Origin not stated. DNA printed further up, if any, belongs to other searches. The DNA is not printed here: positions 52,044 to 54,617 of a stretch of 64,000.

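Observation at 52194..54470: Hydantoinase-B/acetone-carboxylase-alpha-like subunit with the gamma (AcxC-like) zinc domain fused to its C-terminus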

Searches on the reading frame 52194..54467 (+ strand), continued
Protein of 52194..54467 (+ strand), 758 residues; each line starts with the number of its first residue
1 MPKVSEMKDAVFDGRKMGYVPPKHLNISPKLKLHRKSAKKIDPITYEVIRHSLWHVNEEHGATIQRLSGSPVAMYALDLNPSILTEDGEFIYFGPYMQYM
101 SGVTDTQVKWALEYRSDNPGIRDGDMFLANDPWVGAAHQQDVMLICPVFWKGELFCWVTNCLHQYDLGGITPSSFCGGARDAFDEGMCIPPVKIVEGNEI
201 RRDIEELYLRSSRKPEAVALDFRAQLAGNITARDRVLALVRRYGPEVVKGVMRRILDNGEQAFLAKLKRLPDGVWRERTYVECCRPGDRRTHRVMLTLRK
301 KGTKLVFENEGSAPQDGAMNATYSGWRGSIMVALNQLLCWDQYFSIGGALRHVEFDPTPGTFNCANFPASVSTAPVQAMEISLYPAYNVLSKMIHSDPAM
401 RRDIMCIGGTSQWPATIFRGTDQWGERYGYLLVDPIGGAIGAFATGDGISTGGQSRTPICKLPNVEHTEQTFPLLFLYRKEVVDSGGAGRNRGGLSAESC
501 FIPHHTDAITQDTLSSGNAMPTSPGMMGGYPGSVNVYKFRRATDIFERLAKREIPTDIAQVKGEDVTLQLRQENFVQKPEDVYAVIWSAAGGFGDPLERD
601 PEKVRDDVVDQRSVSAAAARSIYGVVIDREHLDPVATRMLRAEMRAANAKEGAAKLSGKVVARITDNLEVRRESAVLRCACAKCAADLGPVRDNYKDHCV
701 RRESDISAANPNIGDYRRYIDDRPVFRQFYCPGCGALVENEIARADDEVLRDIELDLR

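Call 43: get_annotated_region(hit=H6, flank=7000)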
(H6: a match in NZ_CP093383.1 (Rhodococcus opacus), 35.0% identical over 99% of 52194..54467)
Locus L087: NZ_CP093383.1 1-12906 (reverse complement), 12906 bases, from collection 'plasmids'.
description: Rhodococcus opacus strain S8 plasmid pCP105, complete sequence
organism: Rhodococcus opacus (NCBI taxid 37919)
taxonomy: Bacteria; Actinomycetota; Actinomycetes; Mycobacteriales; Nocardiaceae; Rhodococcus; Rhodococcus opacus
host: -; source: cell culture,forest soil; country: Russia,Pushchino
typing (MOB-suite, as given by PLSDB): mobilizable; replicon rep_cluster_1181; relaxase MOBP,MOBP
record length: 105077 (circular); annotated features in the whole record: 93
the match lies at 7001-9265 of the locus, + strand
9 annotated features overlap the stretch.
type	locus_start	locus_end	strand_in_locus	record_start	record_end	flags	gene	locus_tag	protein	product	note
CDS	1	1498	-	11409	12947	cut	-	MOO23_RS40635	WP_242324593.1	class I adenylate-forming enzyme family protein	-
CDS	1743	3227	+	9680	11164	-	-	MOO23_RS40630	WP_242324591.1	NAD(P)/FAD-dependent oxidoreductase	-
CDS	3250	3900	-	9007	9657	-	-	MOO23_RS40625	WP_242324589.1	TetR/AcrR family transcriptional regulator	-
CDS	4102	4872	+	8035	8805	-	-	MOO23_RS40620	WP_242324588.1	SDR family NAD(P)-dependent oxidoreductase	-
CDS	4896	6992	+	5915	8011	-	-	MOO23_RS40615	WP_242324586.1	hydantoinase/oxoprolinase family protein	-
CDS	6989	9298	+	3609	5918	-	-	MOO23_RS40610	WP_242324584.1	hydantoinase B/oxoprolinase family protein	-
CDS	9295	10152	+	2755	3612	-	-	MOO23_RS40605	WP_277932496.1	SDR family oxidoreductase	-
CDS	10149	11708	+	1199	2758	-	-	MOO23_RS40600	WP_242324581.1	acyl--CoA ligase family protein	-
CDS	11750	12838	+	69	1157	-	-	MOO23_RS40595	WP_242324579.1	serine hydrolase domain-containing protein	-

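Call 45: get_annotated_region(hit=H7, flank=6000)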
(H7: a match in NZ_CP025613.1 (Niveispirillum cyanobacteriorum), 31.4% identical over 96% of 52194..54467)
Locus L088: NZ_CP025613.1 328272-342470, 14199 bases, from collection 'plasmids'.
description: Niveispirillum cyanobacteriorum strain TH16 plasmid unnamed1, complete sequence
organism: Niveispirillum cyanobacteriorum (NCBI taxid 1612173)
taxonomy: Bacteria; Pseudomonadota; Alphaproteobacteria; Rhodospirillales; Azospirillaceae; Niveispirillum; Niveispirillum cyanobacteriorum
host: -; source: sing cell,cyanobacterial aggregates; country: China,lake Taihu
typing (MOB-suite, as given by PLSDB): non-mobilizable; mating-pair formation MPF_T
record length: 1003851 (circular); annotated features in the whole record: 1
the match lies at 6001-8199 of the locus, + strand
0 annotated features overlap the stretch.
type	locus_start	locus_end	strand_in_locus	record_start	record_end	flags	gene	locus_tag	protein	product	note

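Call 46: get_annotated_region(hit=H8, flank=6000)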
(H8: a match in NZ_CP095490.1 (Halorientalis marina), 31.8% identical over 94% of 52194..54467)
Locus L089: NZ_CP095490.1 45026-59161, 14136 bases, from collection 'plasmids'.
description: Halorientalis marina strain GDY88 plasmid unnamed3, complete sequence
organism: Halorientalis marina (NCBI taxid 2931976)
taxonomy: Archaea; Euryarchaeota; Halobacteria; Halobacteriales; Haloarculaceae; Halorientalis; Halorientalis marina
host: -; source: cell culture,salt; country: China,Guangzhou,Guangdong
typing (MOB-suite, as given by PLSDB): non-mobilizable; mating-pair formation MPF_T
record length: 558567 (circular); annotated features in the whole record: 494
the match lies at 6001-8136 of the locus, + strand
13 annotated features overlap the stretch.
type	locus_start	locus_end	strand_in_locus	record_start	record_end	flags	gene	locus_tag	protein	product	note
CDS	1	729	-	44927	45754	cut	-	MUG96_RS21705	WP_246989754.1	enoyl-CoA hydratase/isomerase family protein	-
CDS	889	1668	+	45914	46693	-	-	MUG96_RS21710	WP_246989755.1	enoyl-CoA hydratase-related protein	-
CDS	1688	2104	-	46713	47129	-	-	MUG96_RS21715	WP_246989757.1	MaoC family dehydratase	-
CDS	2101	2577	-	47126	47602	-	-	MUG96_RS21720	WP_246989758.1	MaoC family dehydratase N-terminal domain-containing protein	-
CDS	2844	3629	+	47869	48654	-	-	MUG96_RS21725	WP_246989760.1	SDR family oxidoreductase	-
CDS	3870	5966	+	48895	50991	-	-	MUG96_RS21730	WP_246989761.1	hydantoinase/oxoprolinase family protein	-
CDS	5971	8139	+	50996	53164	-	-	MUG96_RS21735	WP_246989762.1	hydantoinase B/oxoprolinase family protein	-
CDS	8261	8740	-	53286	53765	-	-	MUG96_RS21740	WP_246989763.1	pyridoxamine 5'-phosphate oxidase family protein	-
CDS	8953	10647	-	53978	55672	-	-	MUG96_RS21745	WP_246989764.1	AMP-binding protein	-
CDS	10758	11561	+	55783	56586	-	-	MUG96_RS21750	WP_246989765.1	N-acyl homoserine lactonase family protein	-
CDS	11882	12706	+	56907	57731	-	-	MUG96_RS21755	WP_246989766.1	ABC transporter permease subunit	GO:0055085 - transmembrane transport [Evidence IEA]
CDS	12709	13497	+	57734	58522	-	-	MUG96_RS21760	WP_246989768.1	ABC transporter ATP-binding protein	-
CDS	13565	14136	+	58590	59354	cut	-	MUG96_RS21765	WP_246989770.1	ABC transporter permease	-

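Call 47: get_annotated_region(hit=H10, flank=6000)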
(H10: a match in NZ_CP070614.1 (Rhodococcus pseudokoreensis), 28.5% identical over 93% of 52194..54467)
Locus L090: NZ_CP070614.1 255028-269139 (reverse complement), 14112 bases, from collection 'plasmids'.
description: Rhodococcus pseudokoreensis strain R79 plasmid unnamed5, complete sequence
organism: Rhodococcus pseudokoreensis (NCBI taxid 2811421)
taxonomy: Bacteria; Actinomycetota; Actinomycetes; Mycobacteriales; Nocardiaceae; Rhodococcus; Rhodococcus pseudokoreensis
host: -; source: cell culture,rhizosphere of apple plantlets grown in replant diseased soil; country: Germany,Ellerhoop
typing (MOB-suite, as given by PLSDB): non-mobilizable; replicon rep_cluster_906
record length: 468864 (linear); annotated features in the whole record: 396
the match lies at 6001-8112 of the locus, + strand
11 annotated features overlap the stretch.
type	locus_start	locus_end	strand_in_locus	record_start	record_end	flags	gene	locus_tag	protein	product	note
CDS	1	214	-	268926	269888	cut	-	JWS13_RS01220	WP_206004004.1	hydroxymethylglutaryl-CoA lyase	-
CDS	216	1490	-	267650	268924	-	-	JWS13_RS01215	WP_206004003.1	hydroxymethylglutaryl-CoA reductase, degradative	GO:0016054 - organic acid catabolic process [Evidence IEA]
CDS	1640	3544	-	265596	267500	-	-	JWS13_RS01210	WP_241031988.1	GAF domain-containing protein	-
CDS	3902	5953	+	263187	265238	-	-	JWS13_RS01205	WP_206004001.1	hydantoinase/oxoprolinase family protein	-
CDS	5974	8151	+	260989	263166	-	-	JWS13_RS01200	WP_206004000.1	hydantoinase B/oxoprolinase family protein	-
CDS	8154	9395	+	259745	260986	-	-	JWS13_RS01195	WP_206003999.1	CoA transferase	-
CDS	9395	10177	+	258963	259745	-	-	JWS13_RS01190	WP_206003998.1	enoyl-CoA hydratase/isomerase family protein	-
CDS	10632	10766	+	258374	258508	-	-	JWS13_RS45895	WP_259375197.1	hypothetical protein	-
CDS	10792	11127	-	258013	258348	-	-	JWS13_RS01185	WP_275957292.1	MaoC family dehydratase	-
CDS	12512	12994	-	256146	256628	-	-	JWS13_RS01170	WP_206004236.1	RidA family protein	-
CDS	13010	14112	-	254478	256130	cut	-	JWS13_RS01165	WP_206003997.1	aminopeptidase P family N-terminal domain-containing protein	-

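Call 48: get_annotated_region(hit=H1, flank=6000)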
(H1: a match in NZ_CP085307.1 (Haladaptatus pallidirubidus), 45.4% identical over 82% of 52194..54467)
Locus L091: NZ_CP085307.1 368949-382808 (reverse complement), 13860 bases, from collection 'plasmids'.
description: Haladaptatus pallidirubidus strain YIM 93656 plasmid unnamed6, complete sequence
organism: Haladaptatus pallidirubidus (NCBI taxid 1008152)
taxonomy: Archaea; Euryarchaeota; Halobacteria; Halobacteriales; Haladaptataceae; Haladaptatus; Haladaptatus pallidirubidus
host: -; source: cell culture,saline soil; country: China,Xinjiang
typing (MOB-suite, as given by PLSDB): non-mobilizable
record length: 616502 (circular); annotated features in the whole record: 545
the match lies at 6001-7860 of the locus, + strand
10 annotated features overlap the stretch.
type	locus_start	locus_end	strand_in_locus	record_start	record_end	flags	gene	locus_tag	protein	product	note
CDS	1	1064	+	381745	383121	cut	lpdA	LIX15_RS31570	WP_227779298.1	dihydrolipoyl dehydrogenase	GO:0045454 - cell redox homeostasis [Evidence IEA]; GO:0051068 - dihydrolipoamide metabolic process [Evidence IEA]; ...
CDS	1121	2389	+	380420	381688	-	-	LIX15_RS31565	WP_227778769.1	dihydrolipoamide acetyltransferase family protein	GO:0006096 - glycolytic process [Evidence IEA]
CDS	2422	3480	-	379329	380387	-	-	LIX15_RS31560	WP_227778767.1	2,3-butanediol dehydrogenase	-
CDS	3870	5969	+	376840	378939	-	-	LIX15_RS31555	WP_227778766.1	hydantoinase/oxoprolinase family protein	-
CDS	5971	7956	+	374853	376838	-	-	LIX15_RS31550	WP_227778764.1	hydantoinase B/oxoprolinase family protein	-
CDS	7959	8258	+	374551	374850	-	-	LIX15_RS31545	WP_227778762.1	acetone carboxylase subunit gamma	-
CDS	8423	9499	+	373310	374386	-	-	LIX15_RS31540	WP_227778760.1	phosphotransferase family protein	-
CDS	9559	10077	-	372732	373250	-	-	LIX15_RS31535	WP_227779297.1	winged helix-turn-helix domain-containing protein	-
CDS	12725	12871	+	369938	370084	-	-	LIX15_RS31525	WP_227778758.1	hypothetical protein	-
CDS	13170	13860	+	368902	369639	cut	-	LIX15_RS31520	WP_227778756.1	hypothetical protein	-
